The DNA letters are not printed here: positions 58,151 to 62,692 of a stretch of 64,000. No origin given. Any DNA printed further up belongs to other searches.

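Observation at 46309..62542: Three consecutive giant proteins (2844, 1138, 1413 aa) sharing an N-terminal NDGTGD…KVNxNF module and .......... Ig-like repeats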

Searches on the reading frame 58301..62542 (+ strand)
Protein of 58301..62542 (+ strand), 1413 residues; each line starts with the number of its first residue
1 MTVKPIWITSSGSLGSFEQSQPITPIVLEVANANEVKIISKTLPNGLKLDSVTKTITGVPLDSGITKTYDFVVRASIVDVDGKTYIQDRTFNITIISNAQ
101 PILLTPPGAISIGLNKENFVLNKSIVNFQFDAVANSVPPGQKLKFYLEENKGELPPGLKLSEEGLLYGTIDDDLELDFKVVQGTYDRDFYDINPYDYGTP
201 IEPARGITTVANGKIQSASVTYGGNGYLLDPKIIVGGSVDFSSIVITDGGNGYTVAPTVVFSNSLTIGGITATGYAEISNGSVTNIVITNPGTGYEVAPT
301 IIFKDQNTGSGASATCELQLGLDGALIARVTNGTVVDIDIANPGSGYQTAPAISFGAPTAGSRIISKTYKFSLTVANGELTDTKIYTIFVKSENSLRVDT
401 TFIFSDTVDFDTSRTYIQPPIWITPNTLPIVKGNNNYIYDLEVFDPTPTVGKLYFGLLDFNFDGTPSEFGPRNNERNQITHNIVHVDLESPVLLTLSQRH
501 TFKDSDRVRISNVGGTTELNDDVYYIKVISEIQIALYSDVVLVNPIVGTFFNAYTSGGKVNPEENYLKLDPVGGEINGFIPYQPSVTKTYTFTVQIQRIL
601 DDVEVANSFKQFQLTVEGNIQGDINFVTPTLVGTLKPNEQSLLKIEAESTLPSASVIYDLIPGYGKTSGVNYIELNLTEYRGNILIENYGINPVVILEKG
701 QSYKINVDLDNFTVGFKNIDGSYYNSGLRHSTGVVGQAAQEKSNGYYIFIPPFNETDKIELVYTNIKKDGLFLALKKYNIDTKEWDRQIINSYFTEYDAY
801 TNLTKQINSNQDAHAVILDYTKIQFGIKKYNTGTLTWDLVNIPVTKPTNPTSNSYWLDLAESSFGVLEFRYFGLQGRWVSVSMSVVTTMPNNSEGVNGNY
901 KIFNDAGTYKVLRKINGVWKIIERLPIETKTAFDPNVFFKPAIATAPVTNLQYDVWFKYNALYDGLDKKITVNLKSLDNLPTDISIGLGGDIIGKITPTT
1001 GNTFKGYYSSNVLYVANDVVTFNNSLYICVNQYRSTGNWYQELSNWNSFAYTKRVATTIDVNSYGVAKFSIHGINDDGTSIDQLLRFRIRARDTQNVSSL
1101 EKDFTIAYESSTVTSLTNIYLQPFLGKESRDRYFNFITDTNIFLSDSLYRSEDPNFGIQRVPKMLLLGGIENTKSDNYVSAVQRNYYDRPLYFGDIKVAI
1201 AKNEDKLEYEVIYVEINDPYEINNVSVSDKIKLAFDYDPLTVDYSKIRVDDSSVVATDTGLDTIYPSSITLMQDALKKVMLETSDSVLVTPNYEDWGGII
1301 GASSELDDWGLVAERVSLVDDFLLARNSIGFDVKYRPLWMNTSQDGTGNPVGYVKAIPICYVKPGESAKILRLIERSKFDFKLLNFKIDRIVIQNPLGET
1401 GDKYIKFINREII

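Call 7: search_protein_families(library=pfam, proteins=[window:58301-62542:+], max_evalue=0.01)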
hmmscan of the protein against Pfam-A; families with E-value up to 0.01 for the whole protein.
window:58301-62542:+ (1413 aa): 3 families
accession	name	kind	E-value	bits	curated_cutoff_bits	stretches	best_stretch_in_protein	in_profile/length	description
PF05345.18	He_PIG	-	9.3e-11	42.5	24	1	38-76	43-80/96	Putative Ig domain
PF16190.11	E1_FCCH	-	1.1e-06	29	29.5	1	494-560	8-66/70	Ubiquitin-activating enzyme E1 FCCH domain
PF02839.19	CBM_5_12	-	0.0074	16.7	26.2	1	1008-1041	2-35/44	Carbohydrate-binding module family 5/12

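Call 9: search_protein_families(library=phrogs, proteins=[window:58301-62542:+], max_evalue=0.01)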
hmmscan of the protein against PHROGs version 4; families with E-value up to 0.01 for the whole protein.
window:58301-62542:+ (1413 aa): 6 families
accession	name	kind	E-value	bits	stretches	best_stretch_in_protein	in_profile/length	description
phrog_460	-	connector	1e-13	51.8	2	276-364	224-300/385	head closure Hc2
phrog_5342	-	tail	3.7e-12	44.9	1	243-318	63-136/3319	tail fiber protein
phrog_701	-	head and packaging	6.8e-12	42.9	1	226-385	419-567/6136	virion structural protein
phrog_19630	-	head and packaging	4.1e-11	42.4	1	223-305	402-497/1266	virion structural protein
phrog_22827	-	unknown function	1.8e-07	31.2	1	215-412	120-296/613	-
phrog_5073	-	tail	3.4e-05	24.1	1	993-1049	204-257/519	tail fiber protein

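Call 15: search_solved_structures(query=window:58301-62542:+, max_evalue=1, show_alignments=3)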
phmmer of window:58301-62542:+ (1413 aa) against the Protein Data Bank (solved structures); distinct sequences matched with E-value up to 1: 0.

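Call 33: find_homologous_proteins(query=window:58301-62539:+, max_evalue=0.001)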
Query window:58301-62539:+ (1413 aa): 140 proteins with E <= 0.001 among 8000 candidates; the best 120 are listed.
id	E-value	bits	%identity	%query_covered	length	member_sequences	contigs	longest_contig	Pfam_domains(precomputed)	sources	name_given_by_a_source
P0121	0.0e+0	3063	95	100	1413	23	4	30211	PF05345.19,PF16190.12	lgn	-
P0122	0.0e+0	2576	78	100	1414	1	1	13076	PF16190.12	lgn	-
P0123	0.0e+0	2573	79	100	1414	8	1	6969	PF16190.12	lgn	-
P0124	0.0e+0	2174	65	100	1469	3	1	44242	PF16190.12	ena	-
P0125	0.0e+0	2169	65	100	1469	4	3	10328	PF16190.12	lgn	-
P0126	0.0e+0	2165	67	100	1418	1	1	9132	PF05345.19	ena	-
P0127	0.0e+0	1963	61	100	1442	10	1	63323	PF05345.19,PF16190.12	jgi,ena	jgi:hypothetical protein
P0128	0.0e+0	1891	59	100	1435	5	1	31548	PF05345.19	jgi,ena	jgi:hypothetical protein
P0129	0.0e+0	1841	56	100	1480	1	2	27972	PF05345.19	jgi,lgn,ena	jgi:hypothetical protein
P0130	0.0e+0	1834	56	100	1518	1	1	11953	PF05345.19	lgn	-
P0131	0.0e+0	1819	57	100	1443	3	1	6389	PF05345.19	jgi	jgi:hypothetical protein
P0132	0.0e+0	1815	56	100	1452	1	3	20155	PF05345.19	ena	-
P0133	0.0e+0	1813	55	100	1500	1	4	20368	PF05345.19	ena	-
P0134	0.0e+0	1809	57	100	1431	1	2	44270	PF05345.19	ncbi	-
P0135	0.0e+0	1798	56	100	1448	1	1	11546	PF05345.19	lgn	-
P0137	0.0e+0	1794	55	100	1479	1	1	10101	PF05345.19,PF16190.12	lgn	-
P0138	0.0e+0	1792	55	100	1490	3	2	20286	PF05345.19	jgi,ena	jgi:hypothetical protein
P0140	0.0e+0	1781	55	100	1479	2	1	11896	PF05345.19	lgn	-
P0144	0.0e+0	1774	54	100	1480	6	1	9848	PF05345.19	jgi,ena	jgi:signal peptidase I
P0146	0.0e+0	1767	54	100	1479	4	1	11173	PF05345.19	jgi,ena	jgi:hypothetical protein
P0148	0.0e+0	1753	54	100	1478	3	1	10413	PF05345.19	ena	-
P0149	0.0e+0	1736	54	100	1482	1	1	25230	PF05345.19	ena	-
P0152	0.0e+0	1562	55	60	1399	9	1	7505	PF05345.19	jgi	jgi:hypothetical protein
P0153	0.0e+0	1559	54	60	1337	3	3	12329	PF05345.19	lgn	-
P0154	0.0e+0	1535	54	60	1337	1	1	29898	PF05345.19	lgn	-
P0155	0.0e+0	1352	56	76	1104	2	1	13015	PF05345.19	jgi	-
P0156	0.0e+0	1272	46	60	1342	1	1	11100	PF05345.19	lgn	-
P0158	4.4e-95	338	33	23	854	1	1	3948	PF05345.19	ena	-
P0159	2.9e-93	332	37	14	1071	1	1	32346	PF05345.19,PF16190.12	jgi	jgi:hypothetical protein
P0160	1.2e-88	316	33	23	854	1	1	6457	PF05345.19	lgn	-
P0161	1.2e-87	313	31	23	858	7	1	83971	PF05345.19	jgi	jgi:hypothetical protein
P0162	3.0e-87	312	27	30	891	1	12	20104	PF02839.20,PF05345.19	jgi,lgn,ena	-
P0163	1.1e-86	310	36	24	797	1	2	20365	PF05345.19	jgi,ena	jgi:hypothetical protein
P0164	1.4e-86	310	30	23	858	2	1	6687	PF05345.19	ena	-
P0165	3.5e-86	308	34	14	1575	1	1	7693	PF14240.12,PF05345.19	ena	-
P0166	3.9e-84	302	31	25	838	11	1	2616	PF05345.19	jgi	-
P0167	8.0e-84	300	34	24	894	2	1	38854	PF05345.19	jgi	-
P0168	1.6e-83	300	32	23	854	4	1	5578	PF05345.19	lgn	-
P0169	7.5e-83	297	36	13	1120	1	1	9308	PF05345.19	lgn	-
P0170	4.0e-81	292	30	22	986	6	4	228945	PF05345.19,PF16190.12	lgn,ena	-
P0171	1.1e-79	287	31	24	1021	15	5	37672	PF05345.19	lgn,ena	-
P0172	3.2e-77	279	33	24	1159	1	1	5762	PF14240.12,PF05345.19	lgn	-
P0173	3.3e-77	279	29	23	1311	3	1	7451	PF05345.19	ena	-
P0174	9.1e-77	277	29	23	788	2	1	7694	PF05345.19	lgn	-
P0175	2.0e-73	266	27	24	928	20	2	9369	PF05345.19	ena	-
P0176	7.2e-69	251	35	14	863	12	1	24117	PF05345.19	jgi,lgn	-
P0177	2.1e-67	246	26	24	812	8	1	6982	PF05345.19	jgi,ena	-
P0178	6.4e-60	221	29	24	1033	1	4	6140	PF05345.19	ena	-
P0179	1.2e-59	220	30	23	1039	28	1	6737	PF05345.19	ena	-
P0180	4.0e-59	219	28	30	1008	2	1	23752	PF05345.19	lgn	-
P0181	8.8e-58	214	31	24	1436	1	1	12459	PF05345.19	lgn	-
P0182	5.9e-57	211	29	24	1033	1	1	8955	PF05345.19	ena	-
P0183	5.7e-34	135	24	24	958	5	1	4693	PF05345.19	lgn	-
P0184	6.2e-34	135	25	30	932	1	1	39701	PF05345.19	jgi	jgi:hypothetical protein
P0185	7.8e-34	135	26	24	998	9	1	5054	PF05345.19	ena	-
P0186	1.4e-32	131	27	23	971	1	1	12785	PF05345.19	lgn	-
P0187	4.1e-32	129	26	23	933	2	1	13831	PF05345.19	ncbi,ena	-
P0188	4.0e-30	123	22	21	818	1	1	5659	PF05345.19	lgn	-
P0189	9.5e-30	121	32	8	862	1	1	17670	PF05345.19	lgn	-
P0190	2.0e-29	120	24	24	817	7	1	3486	PF05345.19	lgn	-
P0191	4.0e-29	119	34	10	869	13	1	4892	PF05345.19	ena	-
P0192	9.2e-28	115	29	14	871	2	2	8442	PF05345.19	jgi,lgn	-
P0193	1.1e-27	114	23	23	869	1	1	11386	PF05345.19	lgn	-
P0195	2.3e-27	113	29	23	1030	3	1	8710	PF05345.19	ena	-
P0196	2.6e-27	113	26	23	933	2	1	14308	PF05345.19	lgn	-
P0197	4.0e-27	113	31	13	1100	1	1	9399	PF05345.19,PF19077.7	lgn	-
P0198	4.5e-26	109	24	21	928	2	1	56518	PF05345.19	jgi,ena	jgi:hypothetical protein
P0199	1.0e-24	105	24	23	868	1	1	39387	PF05345.19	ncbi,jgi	jgi:hypothetical protein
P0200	1.6e-24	104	27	23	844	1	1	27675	PF05345.19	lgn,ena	-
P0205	1.6e-20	91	24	22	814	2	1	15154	PF05345.19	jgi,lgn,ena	-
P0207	3.0e-20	90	24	32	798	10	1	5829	PF05345.19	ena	-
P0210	4.5e-19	86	25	21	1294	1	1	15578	PF14240.12,PF05345.19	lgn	-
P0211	5.5e-19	86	26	23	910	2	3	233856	PF05345.19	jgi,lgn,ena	jgi:hypothetical protein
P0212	6.4e-19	85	26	24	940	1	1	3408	PF05345.19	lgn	-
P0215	1.2e-18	85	33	12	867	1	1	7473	PF05345.19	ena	-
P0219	2.7e-17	80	25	21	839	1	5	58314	PF05345.19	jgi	jgi:hypothetical protein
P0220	3.2e-17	80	23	23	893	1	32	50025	PF05345.19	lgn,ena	-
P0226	5.3e-15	72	22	21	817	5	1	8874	PF05345.19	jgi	-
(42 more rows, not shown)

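Call 36: find_encoding_contigs(protein=P0170, flank=10000, max_places=2)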
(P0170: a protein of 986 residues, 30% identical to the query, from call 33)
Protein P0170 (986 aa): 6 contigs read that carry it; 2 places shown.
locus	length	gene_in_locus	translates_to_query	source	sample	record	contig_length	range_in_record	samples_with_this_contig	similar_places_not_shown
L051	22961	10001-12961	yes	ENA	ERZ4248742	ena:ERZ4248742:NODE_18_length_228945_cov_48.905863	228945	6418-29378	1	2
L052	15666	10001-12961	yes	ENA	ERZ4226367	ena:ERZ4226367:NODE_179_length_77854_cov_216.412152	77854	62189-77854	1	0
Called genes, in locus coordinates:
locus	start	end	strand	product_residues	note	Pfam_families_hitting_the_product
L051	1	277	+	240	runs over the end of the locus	PF00005:ABC_tran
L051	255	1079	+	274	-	PF01458:SUFBD_core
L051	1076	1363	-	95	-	-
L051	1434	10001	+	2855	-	-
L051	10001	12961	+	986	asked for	PF05345:He_PIG, PF16190:E1_FCCH (weak)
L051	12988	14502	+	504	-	-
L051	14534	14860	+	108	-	-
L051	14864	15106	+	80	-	-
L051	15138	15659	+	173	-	PF07733:DNA_pol3_alpha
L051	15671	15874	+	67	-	-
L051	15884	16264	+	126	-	PF00166:Cpn10 (weak)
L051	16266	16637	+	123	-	PF01503:PRA-PH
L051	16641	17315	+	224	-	PF01027:Bax1-I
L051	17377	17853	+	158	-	PF01467:CTP_transf_like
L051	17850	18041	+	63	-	-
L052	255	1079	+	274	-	PF01458:SUFBD_core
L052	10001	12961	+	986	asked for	PF05345:He_PIG, PF16190:E1_FCCH (weak)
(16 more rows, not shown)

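Call 63: search_solved_structures(query=A2, max_evalue=1, show_alignments=2)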
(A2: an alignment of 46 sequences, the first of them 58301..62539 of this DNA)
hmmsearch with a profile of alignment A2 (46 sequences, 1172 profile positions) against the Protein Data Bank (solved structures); distinct sequences matched with E-value up to 1: 7.
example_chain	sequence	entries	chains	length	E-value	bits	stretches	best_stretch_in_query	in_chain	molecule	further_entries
4m03_A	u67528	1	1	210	0.0026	19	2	429-457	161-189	Serine-rich adhesin for platelets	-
8hcr_J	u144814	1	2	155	0.12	13.4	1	531-555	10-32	DUF5130 domain-containing protein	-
3cqd_A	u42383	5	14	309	0.44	11.6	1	419-444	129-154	6-phosphofructokinase isozyme 2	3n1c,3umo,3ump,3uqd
3uqe_A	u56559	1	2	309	0.44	11.6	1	419-444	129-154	6-phosphofructokinase isozyme 2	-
8yat_C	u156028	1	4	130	0.51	11.4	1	502-545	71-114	NB2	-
8k3a_B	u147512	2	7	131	0.52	11.3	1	502-545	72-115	NB2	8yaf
7nxx_B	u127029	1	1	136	0.56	11.2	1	502-545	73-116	nanobody 2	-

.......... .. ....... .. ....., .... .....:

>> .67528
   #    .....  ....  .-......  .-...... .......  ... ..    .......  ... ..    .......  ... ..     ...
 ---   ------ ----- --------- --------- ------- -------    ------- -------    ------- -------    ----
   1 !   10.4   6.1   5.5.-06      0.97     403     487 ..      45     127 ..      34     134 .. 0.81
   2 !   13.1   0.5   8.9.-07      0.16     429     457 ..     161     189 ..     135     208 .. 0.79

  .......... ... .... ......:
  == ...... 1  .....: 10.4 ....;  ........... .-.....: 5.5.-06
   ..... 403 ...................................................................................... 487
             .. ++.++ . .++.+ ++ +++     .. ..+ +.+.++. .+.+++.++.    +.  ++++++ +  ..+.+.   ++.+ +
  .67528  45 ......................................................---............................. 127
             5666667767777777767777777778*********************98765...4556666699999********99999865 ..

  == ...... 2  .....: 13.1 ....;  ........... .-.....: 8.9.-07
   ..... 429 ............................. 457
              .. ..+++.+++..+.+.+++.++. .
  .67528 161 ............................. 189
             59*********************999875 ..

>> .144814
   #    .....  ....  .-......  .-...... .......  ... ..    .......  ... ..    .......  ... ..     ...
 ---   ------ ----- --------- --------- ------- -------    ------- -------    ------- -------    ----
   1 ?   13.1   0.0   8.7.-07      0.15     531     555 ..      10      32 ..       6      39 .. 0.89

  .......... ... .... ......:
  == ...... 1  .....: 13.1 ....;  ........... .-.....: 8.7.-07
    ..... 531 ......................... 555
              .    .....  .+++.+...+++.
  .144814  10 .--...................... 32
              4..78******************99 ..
